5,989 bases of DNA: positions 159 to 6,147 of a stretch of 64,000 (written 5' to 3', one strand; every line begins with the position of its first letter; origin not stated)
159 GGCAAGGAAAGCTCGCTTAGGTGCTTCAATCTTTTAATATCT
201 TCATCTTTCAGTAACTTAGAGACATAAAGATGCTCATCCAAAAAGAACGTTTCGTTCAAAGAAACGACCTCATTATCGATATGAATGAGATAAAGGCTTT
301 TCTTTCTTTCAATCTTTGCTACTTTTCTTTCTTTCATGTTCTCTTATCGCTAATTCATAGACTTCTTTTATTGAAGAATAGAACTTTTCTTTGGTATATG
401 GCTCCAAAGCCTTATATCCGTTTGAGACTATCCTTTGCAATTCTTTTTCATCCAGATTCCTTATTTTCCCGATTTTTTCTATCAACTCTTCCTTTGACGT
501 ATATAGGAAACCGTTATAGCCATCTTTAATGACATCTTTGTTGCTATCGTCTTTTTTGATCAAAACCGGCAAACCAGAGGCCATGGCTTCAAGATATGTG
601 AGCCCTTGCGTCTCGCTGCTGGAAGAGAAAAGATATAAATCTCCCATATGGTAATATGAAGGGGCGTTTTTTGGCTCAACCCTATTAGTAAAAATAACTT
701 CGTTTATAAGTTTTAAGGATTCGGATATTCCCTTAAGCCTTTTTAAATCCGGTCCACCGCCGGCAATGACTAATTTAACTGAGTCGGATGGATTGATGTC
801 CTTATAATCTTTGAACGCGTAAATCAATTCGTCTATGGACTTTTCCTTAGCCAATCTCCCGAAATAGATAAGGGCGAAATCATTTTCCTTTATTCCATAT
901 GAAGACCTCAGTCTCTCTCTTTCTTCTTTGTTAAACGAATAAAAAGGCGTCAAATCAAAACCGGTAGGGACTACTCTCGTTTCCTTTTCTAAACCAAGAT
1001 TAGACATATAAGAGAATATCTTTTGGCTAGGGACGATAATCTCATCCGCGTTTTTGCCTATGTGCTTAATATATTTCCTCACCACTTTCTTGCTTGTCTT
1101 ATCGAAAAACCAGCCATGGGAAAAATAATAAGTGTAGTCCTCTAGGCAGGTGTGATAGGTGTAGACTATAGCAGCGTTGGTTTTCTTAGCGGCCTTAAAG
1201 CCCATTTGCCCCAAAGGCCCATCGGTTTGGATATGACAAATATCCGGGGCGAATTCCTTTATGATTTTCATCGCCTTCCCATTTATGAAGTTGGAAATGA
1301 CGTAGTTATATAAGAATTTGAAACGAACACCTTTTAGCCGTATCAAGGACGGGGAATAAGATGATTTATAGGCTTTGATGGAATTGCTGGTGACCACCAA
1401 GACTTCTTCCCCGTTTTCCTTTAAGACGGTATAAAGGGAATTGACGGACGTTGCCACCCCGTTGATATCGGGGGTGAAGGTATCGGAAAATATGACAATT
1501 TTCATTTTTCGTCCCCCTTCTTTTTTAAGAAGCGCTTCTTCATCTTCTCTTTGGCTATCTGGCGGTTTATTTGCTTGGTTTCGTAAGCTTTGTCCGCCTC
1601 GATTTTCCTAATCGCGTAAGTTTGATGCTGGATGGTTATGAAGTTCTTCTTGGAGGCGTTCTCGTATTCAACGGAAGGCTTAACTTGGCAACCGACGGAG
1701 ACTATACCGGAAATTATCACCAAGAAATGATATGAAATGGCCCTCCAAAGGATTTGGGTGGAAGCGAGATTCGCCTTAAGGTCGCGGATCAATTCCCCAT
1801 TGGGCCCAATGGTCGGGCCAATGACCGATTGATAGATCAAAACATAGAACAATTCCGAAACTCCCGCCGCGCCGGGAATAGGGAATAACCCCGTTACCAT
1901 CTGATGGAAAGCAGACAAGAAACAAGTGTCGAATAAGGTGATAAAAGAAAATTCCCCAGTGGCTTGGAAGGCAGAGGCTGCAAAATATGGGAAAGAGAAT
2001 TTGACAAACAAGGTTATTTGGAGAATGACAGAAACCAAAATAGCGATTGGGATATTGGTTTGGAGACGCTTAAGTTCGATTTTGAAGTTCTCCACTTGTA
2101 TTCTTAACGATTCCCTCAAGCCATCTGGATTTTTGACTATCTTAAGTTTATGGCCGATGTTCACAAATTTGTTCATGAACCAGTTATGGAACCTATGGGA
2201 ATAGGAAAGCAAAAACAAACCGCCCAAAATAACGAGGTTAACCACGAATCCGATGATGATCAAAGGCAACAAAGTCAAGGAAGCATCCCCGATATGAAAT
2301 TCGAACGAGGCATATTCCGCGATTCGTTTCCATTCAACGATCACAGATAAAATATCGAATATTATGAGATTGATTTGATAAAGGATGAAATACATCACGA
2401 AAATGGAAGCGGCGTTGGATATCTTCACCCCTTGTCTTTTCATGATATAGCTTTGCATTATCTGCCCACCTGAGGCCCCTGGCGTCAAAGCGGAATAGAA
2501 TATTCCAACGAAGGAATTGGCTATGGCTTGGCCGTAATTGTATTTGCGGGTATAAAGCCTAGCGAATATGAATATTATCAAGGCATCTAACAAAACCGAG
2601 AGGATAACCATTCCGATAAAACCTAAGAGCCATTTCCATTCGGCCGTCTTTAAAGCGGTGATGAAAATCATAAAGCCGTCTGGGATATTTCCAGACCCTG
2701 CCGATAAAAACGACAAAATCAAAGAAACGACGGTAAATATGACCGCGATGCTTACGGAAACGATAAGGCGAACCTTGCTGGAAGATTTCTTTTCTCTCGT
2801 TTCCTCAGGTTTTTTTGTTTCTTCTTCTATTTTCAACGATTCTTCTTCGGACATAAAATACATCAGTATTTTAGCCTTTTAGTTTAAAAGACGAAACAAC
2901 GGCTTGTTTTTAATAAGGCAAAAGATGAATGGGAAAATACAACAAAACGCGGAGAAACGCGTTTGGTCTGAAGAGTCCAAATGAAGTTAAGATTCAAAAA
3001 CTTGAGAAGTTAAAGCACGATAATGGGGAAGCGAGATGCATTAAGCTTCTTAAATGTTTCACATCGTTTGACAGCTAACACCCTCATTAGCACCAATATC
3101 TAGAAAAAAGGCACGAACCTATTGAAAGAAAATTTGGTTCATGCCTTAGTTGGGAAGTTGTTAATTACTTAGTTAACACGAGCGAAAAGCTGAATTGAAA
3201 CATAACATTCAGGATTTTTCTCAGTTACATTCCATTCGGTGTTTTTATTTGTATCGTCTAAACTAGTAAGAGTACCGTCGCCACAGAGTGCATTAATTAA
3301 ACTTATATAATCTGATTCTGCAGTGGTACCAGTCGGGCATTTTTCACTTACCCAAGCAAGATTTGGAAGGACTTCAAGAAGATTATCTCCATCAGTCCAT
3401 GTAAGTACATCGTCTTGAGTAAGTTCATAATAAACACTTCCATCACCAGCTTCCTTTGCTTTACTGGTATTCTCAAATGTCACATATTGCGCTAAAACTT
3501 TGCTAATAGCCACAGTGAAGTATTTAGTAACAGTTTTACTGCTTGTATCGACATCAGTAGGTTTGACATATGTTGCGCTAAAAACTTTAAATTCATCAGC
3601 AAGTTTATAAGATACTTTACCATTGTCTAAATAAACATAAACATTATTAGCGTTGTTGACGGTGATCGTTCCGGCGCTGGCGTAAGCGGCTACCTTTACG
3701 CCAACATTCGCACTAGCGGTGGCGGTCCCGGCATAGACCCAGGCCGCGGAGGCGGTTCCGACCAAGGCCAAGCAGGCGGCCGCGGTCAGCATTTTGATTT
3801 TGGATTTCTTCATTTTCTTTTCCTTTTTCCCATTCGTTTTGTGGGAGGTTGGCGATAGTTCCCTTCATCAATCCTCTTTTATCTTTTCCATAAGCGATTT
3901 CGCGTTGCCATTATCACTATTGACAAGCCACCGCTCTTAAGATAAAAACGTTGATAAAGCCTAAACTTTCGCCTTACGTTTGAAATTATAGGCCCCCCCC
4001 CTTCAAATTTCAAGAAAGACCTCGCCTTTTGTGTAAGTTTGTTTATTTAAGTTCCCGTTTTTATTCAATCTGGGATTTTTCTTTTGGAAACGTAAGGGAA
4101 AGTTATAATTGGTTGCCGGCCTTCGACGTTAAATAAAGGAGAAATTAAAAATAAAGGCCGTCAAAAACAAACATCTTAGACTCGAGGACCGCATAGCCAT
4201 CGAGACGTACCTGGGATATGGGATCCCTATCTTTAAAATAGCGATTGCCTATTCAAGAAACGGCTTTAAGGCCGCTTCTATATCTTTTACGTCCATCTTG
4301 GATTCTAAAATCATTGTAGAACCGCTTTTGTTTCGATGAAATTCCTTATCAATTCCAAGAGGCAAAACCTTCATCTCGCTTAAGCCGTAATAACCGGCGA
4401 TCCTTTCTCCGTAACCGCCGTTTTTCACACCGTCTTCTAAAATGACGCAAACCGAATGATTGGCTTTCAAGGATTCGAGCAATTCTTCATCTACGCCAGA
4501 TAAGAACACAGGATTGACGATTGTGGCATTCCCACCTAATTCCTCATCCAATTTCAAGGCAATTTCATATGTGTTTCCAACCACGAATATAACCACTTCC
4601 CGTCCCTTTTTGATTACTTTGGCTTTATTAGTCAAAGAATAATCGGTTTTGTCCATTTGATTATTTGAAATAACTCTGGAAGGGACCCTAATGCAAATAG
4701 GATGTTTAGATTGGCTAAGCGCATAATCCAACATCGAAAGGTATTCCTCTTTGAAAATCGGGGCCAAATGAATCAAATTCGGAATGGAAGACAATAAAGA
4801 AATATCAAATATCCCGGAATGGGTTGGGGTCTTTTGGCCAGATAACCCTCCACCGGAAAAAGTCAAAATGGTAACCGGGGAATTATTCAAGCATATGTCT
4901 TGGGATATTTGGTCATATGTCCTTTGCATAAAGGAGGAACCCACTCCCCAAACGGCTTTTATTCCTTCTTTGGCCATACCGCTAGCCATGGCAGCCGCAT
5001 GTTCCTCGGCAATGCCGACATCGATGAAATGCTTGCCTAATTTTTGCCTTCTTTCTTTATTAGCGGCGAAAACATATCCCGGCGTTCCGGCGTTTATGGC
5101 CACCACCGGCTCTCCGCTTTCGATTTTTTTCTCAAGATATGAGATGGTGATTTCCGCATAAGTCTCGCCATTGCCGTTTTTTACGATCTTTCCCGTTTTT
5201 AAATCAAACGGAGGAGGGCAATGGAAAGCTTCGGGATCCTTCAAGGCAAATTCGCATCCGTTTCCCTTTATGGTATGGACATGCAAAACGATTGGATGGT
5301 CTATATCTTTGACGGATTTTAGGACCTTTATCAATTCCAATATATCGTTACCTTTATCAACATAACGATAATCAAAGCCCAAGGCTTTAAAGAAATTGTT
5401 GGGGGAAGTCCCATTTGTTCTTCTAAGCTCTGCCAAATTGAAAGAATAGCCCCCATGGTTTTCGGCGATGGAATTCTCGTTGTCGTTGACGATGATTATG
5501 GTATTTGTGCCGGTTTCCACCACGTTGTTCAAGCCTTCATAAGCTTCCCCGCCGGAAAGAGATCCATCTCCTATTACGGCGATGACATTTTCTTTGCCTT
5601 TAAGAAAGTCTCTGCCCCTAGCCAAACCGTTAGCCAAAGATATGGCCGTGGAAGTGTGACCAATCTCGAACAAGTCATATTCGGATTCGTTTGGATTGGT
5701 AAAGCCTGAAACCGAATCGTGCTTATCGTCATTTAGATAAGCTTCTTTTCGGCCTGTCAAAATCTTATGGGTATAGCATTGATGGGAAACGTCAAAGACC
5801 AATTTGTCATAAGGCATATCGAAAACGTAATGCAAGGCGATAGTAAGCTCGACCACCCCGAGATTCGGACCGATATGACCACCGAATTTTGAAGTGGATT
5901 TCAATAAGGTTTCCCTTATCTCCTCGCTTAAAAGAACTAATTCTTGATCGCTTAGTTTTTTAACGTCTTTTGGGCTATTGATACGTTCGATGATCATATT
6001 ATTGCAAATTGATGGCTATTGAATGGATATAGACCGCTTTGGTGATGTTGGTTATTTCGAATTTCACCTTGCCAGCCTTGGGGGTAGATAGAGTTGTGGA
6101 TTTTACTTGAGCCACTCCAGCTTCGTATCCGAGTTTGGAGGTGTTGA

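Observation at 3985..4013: Near-consensus promoter whose 17-nt spacer is built around a G9 homopolymer: candidate phase-variation switch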

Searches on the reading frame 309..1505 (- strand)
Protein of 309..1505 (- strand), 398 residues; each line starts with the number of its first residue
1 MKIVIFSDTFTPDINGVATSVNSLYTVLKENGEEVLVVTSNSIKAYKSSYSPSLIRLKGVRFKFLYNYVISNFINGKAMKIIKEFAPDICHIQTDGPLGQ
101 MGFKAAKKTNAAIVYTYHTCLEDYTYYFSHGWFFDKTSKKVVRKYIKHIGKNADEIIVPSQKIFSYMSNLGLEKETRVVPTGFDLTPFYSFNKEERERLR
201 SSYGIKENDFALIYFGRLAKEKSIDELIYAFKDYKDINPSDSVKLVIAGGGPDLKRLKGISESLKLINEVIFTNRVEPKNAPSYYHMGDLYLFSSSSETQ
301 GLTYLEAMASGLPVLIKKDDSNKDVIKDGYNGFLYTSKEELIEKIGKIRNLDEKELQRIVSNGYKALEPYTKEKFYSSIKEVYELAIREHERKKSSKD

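Call 7: search_protein_families(library=pfam, proteins=[window:309-1505:-], max_evalue=0.01)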
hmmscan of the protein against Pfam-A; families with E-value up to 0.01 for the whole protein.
window:309-1505:- (398 aa): 7 families
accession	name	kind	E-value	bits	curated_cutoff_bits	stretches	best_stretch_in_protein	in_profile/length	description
PF00534.26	Glycos_transf_1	-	2.3e-36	125.4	26.4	1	196-365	2-171/172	Glycosyl transferases group 1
PF13692.12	Glyco_trans_1_4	-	5.4e-24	85.5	27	1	211-347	3-138/142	Glycosyl transferases group 1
PF13439.12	Glyco_transf_4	-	2.1e-23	83.6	28.5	1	14-185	1-168/170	Glycosyltransferase Family 4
PF13579.12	Glyco_trans_4_4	-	6.5e-09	36.7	29.7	1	16-182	2-158/158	Glycosyl transferase 4-like domain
PF13477.12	Glyco_trans_4_2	-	1.5e-05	25.7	23.4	1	25-119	17-108/139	Glycosyl transferase 4-like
PF20706.3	GT4-conflict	-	3.7e-05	23.3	26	1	110-318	106-312/385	Family 4 Glycosyltransferase in conflict systems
PF13524.12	Glyco_trans_1_2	-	7.1e-05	23.2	25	1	269-366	28-128/144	Glycosyl transferase-like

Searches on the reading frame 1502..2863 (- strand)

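Call 7: search_protein_families(library=pfam, proteins=[window:1502-2863:-], max_evalue=0.01)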
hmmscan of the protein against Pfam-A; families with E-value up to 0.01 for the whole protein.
window:1502-2863:- (453 aa): 1 family
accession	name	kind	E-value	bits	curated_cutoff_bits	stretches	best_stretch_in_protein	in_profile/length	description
PF03706.18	LPG_synthase_TM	-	2.9e-25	89.8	33.4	1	64-350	21-280/302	Lysylphosphatidylglycerol synthase TM region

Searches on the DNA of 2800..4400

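Call 8: search_rna_families(source=window, start=2800, end=4400, threshold=evalue, max_evalue=1)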
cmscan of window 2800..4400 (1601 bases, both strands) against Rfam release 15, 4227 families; matches with E-value up to 1: 0.
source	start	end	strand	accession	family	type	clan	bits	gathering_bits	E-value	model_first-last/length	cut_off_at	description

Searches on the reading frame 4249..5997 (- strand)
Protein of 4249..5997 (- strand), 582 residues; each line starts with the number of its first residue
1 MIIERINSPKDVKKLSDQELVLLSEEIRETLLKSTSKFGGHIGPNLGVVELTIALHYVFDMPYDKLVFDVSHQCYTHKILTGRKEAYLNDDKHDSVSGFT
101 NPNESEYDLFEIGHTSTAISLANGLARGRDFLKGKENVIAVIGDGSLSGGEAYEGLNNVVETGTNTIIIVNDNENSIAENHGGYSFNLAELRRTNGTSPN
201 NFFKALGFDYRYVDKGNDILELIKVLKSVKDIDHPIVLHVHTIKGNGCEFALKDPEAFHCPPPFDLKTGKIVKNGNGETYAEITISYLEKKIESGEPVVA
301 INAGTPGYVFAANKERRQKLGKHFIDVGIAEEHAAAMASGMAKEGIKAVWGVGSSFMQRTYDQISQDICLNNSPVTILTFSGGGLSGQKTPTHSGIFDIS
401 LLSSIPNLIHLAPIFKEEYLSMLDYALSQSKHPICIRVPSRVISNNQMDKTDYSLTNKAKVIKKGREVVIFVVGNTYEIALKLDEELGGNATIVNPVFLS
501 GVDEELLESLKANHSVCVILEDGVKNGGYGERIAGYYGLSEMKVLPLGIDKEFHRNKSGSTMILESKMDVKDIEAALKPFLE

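Call 7: search_protein_families(library=pfam, proteins=[window:4249-5997:-], max_evalue=0.01)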
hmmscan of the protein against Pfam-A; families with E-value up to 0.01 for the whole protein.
window:4249-5997:- (582 aa): 5 families
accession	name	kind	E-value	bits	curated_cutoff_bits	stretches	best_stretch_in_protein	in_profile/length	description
PF13292.11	DXP_synthase_N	-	1.6e-82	277.3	21.2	2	4-194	2-192/274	1-deoxy-D-xylulose-5-phosphate synthase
PF02779.29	Transket_pyr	-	3.2e-22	79.4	27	1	288-439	13-168/174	Transketolase, pyrimidine binding domain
PF02780.25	Transketolase_C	-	1e-11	45.2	25.9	1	458-536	2-83/124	Transketolase, C-terminal domain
PF02775.26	TPP_enzyme_C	-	4.2e-05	23.8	21.9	1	117-240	32-151/151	Thiamine pyrophosphate enzyme, C-terminal TPP binding domain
PF00676.26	E1_dh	-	0.00067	19.1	22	1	115-175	103-163/300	Dehydrogenase E1 component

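Call 10: find_encoding_contigs(protein=window:4249-5997:-, flank=3000, max_places=10)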
Protein window:4249-5997:- (582 aa): 1 contig read that carries it; 1 place shown.
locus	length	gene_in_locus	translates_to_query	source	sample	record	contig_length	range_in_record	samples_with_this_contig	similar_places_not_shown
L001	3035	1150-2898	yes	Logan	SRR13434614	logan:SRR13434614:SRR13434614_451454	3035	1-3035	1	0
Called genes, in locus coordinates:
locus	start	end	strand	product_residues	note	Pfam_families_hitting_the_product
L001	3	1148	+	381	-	?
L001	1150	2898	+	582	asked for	PF13292:DXP_synthase_N, PF02779:Transket_pyr, PF02780:Transketolase_C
